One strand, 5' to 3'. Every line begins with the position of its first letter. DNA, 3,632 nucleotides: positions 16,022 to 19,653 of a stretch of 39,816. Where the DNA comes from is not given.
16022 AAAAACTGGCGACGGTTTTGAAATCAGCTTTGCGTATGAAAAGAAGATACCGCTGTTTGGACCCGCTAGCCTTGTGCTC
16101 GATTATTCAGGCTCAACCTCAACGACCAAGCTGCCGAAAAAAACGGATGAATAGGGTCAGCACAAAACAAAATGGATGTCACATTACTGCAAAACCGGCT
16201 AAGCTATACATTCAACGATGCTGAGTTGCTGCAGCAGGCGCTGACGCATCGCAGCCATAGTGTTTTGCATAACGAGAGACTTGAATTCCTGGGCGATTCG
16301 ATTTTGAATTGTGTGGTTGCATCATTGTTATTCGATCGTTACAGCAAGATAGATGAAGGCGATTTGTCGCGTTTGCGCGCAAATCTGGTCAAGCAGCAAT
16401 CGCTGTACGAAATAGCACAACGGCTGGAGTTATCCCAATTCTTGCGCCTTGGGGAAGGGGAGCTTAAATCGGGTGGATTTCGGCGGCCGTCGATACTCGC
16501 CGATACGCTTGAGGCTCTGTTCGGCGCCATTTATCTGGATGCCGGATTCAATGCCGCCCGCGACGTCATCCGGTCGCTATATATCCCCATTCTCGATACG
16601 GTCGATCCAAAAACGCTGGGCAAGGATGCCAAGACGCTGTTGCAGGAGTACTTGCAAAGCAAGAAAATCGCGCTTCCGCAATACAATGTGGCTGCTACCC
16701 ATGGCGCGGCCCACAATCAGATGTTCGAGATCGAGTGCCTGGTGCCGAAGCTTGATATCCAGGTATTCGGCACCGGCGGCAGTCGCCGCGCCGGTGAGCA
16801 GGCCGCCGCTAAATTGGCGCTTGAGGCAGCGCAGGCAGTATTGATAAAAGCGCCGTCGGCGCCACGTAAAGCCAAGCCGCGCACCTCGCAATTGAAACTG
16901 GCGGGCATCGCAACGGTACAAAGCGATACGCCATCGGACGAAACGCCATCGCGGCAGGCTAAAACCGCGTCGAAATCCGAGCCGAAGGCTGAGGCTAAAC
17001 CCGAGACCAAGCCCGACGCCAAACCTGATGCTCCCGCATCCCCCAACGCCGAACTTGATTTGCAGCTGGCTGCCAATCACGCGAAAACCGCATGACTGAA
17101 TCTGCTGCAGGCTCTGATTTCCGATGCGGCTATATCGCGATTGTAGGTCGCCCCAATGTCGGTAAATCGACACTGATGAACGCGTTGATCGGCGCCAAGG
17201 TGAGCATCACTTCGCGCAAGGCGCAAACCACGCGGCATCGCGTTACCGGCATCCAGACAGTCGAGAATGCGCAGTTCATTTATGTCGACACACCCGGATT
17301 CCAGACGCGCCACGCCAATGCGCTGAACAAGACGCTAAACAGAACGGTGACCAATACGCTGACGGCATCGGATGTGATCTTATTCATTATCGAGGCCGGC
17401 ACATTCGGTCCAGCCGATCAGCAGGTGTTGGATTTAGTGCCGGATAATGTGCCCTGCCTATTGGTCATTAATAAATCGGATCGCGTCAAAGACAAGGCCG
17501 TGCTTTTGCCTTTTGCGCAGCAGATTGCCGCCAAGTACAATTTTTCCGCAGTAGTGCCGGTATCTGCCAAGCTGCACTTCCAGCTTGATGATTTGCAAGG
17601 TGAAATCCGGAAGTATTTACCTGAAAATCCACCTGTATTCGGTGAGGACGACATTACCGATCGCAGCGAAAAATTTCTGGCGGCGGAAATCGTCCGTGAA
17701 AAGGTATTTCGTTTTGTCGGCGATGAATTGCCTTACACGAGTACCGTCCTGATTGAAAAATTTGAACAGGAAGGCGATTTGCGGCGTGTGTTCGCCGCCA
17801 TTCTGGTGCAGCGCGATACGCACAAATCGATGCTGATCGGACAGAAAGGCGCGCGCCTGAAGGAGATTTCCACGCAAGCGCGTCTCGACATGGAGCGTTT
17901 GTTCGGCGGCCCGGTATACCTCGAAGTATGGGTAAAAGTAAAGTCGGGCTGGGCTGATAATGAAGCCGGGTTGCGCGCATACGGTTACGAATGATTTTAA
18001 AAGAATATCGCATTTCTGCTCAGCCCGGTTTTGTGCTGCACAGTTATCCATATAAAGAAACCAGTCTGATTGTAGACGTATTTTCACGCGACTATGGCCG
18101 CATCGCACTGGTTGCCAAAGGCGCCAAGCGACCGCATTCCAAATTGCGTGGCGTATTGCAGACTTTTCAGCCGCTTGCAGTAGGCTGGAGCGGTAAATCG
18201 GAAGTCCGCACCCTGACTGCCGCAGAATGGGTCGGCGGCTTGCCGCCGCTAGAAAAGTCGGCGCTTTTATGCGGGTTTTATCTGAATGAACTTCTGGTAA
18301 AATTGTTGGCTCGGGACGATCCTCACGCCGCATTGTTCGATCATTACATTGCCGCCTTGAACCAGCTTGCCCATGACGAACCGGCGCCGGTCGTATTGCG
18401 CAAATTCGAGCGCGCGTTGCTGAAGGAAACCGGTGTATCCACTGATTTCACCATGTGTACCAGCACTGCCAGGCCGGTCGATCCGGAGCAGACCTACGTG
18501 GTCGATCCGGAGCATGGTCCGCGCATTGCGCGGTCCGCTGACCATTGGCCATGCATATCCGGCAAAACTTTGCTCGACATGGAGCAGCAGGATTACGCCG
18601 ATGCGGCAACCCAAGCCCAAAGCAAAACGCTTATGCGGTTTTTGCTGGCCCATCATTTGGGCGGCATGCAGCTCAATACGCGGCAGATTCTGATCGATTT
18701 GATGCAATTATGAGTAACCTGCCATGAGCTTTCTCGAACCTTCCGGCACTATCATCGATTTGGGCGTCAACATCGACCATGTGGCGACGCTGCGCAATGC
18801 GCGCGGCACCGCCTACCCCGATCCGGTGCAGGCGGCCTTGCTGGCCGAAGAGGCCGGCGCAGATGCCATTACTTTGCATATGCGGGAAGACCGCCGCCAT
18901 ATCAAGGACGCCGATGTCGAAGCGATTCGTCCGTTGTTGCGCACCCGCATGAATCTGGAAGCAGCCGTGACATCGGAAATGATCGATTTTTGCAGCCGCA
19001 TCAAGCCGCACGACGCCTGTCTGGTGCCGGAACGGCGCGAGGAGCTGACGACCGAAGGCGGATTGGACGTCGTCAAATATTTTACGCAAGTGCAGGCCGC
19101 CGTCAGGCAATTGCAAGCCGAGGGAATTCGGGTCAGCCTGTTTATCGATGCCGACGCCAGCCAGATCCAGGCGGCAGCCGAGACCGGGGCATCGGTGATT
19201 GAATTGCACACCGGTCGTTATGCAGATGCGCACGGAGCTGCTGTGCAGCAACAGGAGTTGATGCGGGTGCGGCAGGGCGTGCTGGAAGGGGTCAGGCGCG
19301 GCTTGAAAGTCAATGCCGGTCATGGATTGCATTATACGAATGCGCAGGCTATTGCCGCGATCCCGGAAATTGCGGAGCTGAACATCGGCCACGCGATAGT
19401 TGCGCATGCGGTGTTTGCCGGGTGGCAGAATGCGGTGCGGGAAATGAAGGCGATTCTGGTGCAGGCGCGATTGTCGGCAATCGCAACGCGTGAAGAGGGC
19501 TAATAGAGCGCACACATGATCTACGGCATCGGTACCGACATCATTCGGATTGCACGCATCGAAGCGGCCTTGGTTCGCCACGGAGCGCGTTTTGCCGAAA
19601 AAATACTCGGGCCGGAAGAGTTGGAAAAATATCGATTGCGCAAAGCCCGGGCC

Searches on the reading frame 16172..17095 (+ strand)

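Call 56: search_protein_families(library=pfam, proteins=[window:16172-17095:+], max_evalue=0.0001)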
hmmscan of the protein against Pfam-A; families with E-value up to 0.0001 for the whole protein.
window:16172-17095:+ (307 aa): 4 families
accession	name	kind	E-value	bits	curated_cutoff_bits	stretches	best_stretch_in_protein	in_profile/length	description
PF14622.11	Ribonucleas_3_3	-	2.5e-40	138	35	1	16-139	1-126/128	Ribonuclease-III-like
PF00636.31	Ribonuclease_3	-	2e-25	90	27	1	35-125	1-102/102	Ribonuclease III domain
PF00035.32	dsrm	-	9.3e-09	36.2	23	1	153-218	1-64/66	Double-stranded RNA binding motif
PF22935.1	RM44_endonuclase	-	2.8e-06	27.9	27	0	31-120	56-139/139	Large ribosomal subunit protein mL44, endonuclease domain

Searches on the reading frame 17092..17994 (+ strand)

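Call 56: search_protein_families(library=pfam, proteins=[window:17092-17994:+], max_evalue=0.0001)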
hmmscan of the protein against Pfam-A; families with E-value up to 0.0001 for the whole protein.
window:17092-17994:+ (300 aa): 8 families
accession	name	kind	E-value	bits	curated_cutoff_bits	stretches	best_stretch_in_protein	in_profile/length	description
PF01926.29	MMR_HSR1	-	9.6e-26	90.6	21.9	1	15-128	2-113/113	50S ribosome-binding GTPase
PF07650.23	KH_2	-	8.4e-16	58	22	1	212-287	1-77/78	KH domain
PF02421.24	FeoB_N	-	2.4e-13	50.3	27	1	15-170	3-154/156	Ferrous iron transport protein B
PF03193.22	RsgA_GTPase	-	2.1e-08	34.6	30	1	15-72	109-170/174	RsgA GTPase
PF00009.33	GTP_EFTU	-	4e-08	33.5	26.5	1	15-177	6-187/188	Elongation factor Tu GTP binding domain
PF04548.22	AIG1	-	4.6e-08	33.1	27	1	15-116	3-107/212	AIG1 family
PF00350.29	Dynamin_N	-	1.4e-07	32.1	27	0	15-56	1-40/168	Dynamin family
PF00071.28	Ras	-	2.4e-05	24.4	21.6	1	15-168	2-152/162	Ras family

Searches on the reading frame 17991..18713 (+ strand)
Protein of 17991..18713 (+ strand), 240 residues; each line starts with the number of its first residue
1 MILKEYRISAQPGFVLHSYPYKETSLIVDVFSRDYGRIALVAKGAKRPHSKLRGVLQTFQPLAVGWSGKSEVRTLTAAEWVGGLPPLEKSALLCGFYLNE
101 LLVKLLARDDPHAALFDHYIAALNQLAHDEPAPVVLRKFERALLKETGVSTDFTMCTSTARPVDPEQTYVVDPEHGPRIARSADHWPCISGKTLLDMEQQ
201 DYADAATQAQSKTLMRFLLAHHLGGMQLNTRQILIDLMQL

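Call 56: search_protein_families(library=pfam, proteins=[window:17991-18713:+], max_evalue=0.0001)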
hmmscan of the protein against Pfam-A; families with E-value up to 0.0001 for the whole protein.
window:17991-18713:+ (240 aa): 2 families
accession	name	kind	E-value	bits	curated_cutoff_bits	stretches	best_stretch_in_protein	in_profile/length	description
PF11967.14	RecO_N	-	6.7e-22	77.7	27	1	11-82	6-78/80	Recombination protein O N terminal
PF02565.21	RecO_C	-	3.5e-15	56.5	22.1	1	91-230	6-155/157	Recombination protein O C terminal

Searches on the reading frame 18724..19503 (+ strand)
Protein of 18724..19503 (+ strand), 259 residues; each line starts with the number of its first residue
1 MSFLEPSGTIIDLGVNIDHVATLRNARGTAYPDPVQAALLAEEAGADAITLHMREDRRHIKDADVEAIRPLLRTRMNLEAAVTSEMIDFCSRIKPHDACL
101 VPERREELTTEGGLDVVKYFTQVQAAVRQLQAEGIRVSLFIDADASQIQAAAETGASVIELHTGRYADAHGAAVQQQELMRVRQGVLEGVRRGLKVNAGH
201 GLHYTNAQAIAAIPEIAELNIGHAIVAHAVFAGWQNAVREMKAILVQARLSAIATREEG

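Call 56: search_protein_families(library=pfam, proteins=[window:18724-19503:+], max_evalue=0.0001)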
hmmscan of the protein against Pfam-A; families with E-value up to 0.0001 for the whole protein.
window:18724-19503:+ (259 aa): 1 family
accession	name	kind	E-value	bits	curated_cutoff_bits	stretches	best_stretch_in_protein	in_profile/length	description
PF03740.19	PdxJ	-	1.6e-100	335.5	24.5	1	13-244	2-233/234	Pyridoxal phosphate biosynthesis protein PdxJ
